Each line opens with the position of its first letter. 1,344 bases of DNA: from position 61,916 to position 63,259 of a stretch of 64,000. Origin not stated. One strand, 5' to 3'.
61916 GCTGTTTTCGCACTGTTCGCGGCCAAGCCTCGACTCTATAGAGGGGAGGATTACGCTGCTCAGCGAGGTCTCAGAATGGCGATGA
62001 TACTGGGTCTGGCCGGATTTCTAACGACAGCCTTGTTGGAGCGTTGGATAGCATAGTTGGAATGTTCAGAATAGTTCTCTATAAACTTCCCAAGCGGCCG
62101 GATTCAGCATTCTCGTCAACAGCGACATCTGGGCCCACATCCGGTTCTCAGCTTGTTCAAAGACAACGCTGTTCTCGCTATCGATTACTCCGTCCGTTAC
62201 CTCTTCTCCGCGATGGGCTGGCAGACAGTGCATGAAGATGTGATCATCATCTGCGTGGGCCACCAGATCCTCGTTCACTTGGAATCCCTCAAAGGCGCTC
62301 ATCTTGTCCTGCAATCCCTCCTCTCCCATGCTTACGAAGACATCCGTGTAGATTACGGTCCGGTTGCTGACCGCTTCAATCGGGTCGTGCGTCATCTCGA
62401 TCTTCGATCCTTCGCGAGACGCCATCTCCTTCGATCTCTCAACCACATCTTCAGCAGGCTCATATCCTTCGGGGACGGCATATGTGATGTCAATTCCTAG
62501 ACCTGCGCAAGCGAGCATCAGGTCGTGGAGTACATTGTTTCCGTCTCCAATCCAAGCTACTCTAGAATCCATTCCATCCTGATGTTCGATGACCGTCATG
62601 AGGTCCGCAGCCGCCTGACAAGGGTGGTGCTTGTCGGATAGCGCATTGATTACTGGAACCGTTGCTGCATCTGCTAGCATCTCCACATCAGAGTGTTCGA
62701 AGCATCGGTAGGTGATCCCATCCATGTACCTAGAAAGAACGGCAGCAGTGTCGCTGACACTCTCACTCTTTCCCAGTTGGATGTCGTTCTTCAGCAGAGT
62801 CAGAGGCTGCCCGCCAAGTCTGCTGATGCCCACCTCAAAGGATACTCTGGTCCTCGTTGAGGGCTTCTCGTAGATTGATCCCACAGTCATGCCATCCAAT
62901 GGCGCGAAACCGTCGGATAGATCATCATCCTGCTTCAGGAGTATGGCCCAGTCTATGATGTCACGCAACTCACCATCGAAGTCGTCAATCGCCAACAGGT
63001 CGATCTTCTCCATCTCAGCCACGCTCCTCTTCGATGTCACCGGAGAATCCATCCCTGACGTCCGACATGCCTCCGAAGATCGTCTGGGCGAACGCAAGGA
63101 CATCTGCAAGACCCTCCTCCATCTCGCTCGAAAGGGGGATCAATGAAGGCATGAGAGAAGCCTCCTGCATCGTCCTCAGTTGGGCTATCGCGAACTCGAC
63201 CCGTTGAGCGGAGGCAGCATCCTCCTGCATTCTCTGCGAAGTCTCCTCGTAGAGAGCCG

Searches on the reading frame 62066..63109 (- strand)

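Call 86: search_protein_families(library=pfam, proteins=[window:62066-63109:-], max_evalue=0.00001)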
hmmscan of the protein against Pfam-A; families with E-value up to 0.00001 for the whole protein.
window:62066-63109:- (347 aa): 2 families
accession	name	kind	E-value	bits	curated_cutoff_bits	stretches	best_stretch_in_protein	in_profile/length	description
PF00185.30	OTCace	-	7.3e-56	189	29.4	1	182-332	3-155/157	Aspartate/ornithine carbamoyltransferase, Asp/Orn binding domain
PF02729.26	OTCace_N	-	5.5e-41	140.5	29.9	1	37-175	2-148/148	Aspartate/ornithine carbamoyltransferase, carbamoyl-P binding domain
